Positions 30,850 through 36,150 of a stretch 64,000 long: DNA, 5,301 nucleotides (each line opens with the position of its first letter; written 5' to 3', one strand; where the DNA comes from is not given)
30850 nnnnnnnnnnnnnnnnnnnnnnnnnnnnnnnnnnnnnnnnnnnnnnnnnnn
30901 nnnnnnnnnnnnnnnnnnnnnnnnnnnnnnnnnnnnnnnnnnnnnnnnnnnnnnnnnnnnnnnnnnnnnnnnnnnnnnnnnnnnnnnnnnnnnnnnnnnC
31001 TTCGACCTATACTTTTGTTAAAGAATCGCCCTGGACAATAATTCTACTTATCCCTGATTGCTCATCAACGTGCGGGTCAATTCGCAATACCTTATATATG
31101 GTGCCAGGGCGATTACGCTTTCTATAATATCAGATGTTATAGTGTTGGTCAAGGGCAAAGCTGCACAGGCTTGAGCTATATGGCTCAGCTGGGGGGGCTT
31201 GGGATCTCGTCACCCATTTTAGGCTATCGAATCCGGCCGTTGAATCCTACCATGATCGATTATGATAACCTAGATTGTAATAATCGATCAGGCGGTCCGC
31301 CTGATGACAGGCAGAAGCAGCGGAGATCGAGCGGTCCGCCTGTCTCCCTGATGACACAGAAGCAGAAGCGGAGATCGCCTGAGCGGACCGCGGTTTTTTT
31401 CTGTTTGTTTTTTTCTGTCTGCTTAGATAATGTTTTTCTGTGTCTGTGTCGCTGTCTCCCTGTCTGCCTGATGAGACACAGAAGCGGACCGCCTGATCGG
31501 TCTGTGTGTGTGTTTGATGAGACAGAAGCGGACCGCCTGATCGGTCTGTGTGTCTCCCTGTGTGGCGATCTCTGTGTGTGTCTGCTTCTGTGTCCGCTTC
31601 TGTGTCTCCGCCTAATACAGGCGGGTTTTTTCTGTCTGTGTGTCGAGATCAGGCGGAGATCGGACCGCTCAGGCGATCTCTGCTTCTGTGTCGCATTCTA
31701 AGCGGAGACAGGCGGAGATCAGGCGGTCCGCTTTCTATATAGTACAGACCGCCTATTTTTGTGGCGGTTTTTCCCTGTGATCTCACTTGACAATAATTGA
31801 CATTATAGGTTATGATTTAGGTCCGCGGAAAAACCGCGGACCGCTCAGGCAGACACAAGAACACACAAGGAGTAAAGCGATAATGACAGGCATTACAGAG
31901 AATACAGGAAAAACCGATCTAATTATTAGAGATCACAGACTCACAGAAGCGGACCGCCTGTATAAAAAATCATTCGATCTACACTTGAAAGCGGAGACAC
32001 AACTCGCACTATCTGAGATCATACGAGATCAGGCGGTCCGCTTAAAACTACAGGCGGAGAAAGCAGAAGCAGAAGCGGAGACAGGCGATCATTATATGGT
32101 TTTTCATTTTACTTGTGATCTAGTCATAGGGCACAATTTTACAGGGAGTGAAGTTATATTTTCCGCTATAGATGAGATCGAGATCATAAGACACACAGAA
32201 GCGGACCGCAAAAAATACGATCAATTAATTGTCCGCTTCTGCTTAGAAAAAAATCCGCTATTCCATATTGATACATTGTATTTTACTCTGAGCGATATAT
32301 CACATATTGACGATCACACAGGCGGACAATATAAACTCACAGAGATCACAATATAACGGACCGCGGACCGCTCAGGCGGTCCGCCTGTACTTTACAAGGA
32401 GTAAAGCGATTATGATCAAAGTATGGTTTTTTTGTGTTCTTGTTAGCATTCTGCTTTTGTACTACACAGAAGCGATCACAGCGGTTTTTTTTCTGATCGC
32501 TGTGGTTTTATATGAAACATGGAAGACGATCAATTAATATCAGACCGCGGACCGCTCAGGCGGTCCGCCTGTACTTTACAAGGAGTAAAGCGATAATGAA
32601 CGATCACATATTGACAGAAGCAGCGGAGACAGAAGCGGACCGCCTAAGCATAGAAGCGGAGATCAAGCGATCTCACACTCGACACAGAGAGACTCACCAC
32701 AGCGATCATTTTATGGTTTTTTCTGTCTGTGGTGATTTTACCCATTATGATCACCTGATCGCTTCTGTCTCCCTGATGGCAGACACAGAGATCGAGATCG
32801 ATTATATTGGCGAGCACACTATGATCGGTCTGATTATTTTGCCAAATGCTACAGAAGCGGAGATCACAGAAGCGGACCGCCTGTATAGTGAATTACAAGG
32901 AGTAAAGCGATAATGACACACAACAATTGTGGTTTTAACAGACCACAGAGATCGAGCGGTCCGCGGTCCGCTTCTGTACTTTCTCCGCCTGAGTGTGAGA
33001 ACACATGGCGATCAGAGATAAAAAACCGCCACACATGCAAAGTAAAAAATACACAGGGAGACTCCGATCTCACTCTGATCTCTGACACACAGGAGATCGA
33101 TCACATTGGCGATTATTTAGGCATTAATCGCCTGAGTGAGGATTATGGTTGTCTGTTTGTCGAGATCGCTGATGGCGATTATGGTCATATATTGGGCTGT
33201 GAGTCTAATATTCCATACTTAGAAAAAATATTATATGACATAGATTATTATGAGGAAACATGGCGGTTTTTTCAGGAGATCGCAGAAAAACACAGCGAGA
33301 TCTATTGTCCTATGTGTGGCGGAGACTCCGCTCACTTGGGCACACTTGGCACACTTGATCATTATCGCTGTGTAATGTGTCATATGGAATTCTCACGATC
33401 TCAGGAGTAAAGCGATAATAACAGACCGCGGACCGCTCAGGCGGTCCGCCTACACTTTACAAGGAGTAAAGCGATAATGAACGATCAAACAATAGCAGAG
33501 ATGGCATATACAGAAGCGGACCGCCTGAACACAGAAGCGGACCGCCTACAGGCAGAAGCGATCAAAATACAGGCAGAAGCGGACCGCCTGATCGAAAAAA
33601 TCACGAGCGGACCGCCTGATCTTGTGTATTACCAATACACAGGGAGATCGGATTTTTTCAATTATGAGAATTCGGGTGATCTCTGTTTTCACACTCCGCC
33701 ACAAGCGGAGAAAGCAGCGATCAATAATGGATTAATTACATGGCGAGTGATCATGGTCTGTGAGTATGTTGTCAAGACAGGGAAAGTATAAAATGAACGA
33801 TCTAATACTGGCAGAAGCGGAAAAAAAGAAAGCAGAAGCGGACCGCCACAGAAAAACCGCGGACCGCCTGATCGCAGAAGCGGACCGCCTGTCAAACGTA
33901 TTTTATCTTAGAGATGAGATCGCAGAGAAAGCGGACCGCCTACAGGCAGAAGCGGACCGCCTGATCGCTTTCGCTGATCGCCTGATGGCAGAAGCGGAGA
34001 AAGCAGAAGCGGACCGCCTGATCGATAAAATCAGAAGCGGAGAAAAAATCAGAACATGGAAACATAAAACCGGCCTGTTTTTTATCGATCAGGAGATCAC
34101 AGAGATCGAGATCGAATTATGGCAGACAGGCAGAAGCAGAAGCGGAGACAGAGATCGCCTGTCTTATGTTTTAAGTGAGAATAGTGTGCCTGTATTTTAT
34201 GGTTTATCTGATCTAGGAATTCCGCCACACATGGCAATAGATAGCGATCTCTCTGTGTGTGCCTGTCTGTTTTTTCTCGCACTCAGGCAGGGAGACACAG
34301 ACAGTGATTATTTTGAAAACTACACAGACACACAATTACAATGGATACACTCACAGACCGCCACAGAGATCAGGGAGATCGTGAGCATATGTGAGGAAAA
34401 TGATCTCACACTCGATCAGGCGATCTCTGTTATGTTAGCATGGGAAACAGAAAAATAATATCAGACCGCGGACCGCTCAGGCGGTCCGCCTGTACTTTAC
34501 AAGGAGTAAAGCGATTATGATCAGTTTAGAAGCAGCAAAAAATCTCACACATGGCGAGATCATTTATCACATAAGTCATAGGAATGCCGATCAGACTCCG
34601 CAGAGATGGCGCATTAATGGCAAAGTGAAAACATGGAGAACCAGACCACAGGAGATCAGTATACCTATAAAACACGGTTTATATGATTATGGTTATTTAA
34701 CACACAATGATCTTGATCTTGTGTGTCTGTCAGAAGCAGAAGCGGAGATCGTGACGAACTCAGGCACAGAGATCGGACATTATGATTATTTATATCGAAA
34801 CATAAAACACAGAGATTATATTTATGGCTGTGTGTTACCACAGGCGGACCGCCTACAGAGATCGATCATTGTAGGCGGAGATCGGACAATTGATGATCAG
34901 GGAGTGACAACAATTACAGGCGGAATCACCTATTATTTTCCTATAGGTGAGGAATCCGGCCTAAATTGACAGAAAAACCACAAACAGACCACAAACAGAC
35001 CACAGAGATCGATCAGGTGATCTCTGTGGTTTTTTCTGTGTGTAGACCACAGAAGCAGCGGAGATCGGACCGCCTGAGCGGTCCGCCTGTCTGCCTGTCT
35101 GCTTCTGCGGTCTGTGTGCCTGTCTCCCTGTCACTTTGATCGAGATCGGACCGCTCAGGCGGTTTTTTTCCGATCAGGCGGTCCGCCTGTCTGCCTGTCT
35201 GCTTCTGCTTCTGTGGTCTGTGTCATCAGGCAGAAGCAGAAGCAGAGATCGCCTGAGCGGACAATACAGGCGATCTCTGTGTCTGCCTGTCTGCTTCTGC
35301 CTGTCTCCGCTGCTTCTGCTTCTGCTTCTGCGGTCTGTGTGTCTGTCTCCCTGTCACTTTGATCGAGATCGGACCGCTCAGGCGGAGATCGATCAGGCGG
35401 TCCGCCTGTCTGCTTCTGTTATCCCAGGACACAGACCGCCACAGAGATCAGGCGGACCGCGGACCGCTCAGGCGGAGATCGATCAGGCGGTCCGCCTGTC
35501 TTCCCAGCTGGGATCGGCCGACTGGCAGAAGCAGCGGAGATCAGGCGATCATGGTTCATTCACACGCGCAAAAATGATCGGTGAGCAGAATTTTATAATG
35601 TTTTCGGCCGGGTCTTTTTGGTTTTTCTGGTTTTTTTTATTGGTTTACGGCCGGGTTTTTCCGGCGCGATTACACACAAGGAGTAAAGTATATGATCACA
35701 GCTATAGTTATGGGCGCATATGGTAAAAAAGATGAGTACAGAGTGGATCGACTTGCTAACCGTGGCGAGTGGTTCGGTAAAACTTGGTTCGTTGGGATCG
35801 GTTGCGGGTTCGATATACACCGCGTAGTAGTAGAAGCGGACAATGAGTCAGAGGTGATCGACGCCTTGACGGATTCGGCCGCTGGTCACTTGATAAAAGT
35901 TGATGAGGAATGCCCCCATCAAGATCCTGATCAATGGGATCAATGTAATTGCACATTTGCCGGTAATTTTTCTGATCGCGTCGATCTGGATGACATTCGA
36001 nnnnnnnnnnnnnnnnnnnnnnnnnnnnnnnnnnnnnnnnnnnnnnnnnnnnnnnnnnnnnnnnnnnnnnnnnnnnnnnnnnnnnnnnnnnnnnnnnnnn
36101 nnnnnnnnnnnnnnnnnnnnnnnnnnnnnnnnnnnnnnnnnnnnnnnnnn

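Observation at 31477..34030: The 15-mer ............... occurs at least 12 times and is always read in the same frame, as (T/A)-E-A-D-R, when coding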

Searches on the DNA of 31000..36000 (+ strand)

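Call 7: search_dna_similar(query=window:31000-36000:+, collection=phages, mode=distant, max_rows=20)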
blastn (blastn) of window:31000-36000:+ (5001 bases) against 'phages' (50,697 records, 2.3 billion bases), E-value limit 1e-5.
No match.

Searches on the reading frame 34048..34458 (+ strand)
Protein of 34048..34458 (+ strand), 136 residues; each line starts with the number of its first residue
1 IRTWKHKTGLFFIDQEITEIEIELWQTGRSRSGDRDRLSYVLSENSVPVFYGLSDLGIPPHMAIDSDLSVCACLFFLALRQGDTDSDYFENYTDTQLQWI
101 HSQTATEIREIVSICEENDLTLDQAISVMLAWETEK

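Call 72: search_dna_similar(query=window:34048-34458:+, collection=phages, mode=protein, max_evalue=0.001, max_rows=15)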
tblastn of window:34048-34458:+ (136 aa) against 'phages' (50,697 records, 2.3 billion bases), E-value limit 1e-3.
No match.
